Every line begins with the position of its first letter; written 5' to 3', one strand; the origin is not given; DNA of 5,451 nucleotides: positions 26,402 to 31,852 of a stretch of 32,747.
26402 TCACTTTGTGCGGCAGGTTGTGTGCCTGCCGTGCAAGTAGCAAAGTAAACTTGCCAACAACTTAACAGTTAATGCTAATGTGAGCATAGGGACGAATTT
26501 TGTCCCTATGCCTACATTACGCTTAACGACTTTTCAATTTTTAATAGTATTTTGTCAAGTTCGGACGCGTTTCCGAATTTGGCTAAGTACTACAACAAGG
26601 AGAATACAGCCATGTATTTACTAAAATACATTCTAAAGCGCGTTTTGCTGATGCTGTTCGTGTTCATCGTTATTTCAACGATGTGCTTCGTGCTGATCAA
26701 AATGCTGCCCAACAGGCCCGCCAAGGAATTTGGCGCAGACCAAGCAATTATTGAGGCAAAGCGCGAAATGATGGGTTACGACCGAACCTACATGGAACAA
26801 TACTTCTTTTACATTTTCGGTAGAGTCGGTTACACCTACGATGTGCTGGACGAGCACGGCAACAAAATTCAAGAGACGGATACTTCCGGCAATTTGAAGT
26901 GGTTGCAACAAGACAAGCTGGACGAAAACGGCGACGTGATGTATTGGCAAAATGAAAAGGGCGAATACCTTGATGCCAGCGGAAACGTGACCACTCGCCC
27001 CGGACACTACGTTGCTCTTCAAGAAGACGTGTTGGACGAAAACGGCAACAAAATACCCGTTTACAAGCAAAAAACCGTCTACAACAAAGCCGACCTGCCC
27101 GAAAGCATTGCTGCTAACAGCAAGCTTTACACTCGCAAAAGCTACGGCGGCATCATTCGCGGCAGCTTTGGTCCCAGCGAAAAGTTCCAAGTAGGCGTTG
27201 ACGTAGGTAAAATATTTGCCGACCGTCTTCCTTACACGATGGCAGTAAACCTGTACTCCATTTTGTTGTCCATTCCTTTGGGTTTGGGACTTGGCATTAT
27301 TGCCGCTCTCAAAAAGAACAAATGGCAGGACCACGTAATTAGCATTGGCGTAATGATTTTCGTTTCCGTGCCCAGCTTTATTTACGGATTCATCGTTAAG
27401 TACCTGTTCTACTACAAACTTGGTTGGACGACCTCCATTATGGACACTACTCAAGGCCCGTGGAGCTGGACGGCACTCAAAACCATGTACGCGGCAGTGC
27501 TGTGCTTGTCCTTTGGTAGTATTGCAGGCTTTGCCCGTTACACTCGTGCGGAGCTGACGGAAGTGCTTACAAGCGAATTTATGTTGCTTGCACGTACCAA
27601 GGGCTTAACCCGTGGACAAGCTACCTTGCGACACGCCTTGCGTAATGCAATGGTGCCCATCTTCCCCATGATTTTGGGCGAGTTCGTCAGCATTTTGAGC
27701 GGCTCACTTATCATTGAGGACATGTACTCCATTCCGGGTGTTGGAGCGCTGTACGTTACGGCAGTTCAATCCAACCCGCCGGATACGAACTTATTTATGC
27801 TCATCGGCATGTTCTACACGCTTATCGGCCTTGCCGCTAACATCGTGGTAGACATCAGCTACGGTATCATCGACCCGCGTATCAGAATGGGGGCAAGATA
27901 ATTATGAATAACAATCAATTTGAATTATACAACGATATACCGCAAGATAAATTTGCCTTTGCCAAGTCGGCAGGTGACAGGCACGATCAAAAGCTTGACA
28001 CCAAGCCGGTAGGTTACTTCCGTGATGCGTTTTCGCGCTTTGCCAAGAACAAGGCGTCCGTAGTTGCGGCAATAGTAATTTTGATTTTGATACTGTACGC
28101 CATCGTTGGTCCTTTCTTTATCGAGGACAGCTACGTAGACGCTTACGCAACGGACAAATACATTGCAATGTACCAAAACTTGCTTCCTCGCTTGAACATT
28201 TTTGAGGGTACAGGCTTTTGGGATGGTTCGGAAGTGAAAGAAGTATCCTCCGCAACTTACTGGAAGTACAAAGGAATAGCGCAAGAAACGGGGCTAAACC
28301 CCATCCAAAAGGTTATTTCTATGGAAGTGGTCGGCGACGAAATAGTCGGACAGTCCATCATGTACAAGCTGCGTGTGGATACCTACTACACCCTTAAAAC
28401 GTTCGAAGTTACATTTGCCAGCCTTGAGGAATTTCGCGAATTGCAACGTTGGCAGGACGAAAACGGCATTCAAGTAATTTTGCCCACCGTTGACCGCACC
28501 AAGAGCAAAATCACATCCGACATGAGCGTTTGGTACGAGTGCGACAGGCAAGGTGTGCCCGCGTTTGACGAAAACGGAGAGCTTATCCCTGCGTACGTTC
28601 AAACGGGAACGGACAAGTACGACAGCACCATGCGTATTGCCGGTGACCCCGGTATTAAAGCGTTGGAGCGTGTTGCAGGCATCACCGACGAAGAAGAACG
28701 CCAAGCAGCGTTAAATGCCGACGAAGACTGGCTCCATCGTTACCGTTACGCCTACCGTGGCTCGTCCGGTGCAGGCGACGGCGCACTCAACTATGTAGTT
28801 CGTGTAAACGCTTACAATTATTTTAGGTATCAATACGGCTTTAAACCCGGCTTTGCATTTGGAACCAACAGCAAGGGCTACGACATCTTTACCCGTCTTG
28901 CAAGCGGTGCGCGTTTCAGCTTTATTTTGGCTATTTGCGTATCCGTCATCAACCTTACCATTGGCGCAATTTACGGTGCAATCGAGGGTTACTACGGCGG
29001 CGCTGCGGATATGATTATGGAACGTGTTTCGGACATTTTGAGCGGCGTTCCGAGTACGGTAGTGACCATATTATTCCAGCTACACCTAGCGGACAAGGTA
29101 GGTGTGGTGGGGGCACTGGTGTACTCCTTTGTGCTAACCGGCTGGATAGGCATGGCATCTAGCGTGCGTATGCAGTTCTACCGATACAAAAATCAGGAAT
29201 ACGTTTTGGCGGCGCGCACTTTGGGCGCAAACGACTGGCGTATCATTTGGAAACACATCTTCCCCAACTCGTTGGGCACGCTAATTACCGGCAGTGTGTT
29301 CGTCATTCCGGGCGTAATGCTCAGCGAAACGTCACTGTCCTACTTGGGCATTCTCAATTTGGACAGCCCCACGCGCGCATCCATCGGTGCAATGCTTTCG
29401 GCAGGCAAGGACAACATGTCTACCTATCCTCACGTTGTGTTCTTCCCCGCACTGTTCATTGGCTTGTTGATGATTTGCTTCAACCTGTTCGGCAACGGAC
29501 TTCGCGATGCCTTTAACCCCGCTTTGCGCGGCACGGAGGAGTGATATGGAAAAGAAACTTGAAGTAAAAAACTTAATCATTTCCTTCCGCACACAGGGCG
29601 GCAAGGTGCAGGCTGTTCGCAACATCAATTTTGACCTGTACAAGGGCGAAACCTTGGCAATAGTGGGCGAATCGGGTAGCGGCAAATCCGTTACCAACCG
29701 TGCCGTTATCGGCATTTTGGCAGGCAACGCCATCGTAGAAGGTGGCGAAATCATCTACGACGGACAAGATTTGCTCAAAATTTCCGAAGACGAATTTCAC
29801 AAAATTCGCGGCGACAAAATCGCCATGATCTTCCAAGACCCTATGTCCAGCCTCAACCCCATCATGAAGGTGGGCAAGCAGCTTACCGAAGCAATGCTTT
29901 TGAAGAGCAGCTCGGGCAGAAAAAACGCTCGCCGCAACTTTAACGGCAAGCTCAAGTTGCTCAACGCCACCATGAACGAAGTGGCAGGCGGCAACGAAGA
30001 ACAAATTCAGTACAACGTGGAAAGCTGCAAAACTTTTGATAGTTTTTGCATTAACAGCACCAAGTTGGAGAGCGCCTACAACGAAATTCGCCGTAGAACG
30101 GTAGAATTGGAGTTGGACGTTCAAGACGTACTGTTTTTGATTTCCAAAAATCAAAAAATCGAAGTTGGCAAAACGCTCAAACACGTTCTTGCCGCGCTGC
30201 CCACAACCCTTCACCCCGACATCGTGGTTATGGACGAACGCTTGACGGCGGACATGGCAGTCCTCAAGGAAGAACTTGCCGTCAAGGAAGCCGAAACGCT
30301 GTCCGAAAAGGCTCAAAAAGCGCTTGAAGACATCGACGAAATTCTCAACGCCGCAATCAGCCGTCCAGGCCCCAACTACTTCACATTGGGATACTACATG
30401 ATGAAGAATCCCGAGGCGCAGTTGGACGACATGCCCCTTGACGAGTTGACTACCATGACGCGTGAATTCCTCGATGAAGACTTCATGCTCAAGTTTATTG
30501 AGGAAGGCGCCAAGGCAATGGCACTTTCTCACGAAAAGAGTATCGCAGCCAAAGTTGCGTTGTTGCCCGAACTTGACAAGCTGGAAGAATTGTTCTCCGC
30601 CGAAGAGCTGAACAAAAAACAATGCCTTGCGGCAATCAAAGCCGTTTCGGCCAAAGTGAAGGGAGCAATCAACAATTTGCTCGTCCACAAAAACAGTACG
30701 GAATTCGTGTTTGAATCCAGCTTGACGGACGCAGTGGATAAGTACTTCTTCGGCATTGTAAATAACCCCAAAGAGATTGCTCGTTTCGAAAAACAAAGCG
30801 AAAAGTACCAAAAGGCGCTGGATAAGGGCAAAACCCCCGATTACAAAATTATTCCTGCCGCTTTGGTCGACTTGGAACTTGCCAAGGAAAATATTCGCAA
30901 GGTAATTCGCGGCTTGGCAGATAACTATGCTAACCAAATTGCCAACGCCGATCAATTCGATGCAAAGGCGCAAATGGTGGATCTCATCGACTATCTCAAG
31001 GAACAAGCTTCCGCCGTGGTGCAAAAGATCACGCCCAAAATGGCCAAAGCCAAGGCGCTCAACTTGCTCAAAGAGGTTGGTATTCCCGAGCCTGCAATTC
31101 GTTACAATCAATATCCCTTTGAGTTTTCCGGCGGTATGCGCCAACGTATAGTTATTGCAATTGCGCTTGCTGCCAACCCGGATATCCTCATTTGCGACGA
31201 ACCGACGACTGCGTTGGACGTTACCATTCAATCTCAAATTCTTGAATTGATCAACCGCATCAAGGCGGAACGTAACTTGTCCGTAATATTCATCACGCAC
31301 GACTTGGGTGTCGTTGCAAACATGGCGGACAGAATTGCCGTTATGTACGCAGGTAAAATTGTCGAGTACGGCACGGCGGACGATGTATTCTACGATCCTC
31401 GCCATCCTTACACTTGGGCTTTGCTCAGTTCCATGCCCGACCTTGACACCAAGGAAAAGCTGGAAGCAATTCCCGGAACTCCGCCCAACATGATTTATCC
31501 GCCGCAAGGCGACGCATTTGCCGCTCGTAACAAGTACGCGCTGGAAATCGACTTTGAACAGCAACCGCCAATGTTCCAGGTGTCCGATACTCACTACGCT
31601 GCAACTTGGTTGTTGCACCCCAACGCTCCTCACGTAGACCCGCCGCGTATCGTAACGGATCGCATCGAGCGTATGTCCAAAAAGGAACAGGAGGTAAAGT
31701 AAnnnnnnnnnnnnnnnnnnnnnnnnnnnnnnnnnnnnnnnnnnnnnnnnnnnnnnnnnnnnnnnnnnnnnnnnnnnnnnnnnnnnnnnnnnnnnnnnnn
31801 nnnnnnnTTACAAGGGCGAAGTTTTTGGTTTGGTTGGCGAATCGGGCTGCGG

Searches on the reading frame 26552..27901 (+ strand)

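Call 8: search_protein_families(library=pfam, proteins=[window:26552-27901:+], max_evalue=0.01)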
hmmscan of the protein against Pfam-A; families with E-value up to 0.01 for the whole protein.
window:26552-27901:+ (449 aa): 2 families
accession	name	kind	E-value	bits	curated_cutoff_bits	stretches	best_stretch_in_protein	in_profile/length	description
PF00528.27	BPD_transp_1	-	5.6e-31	108.1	26.4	1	244-445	1-183/184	Binding-protein-dependent transport system inner membrane component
PF19300.4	BPD_transp_1_N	-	3.5e-06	27.6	23.8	1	23-90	1-71/114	Binding-prot-dependent transport system membrane comp, N-term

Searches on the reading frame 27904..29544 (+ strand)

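Call 8: search_protein_families(library=pfam, proteins=[window:27904-29544:+], max_evalue=0.01)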
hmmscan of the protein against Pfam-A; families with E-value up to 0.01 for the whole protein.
window:27904-29544:+ (546 aa): 2 families
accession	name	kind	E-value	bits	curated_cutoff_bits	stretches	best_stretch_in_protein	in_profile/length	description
PF00528.27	BPD_transp_1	-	2.8e-26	92.8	26.4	1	357-542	4-183/184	Binding-protein-dependent transport system inner membrane component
PF12911.12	OppC_N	-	6.4e-10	39.2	23.9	1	38-79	2-43/53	N-terminal TM domain of oligopeptide transport permease C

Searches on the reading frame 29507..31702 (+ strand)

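Call 63: search_protein_families(library=pfam, proteins=[window:29507-31702:+], max_evalue=0.05)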
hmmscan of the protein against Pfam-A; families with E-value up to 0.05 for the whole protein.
window:29507-31702:+ (731 aa): 5 families
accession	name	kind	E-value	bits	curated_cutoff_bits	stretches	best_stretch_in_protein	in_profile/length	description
PF00005.33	ABC_tran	-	9.6e-27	94.7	25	2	38-163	2-113/137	ABC transporter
PF08352.17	oligo_HPY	-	2.1e-14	54.1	27.1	1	619-680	1-63/65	Oligopeptide/dipeptide transporter, C-terminal region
PF13304.12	AAA_21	-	5.4e-09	37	27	1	524-603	222-303/304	AAA domain, putative AbiEii toxin, Type IV TA system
PF02463.25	SMC_N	-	0.00018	21.5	40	1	49-614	26-213/220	RecF/RecN/SMC N terminal domain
PF01580.24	FtsK_SpoIIIE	-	0.032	14.1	24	0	34-68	25-60/221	FtsK/SpoIIIE family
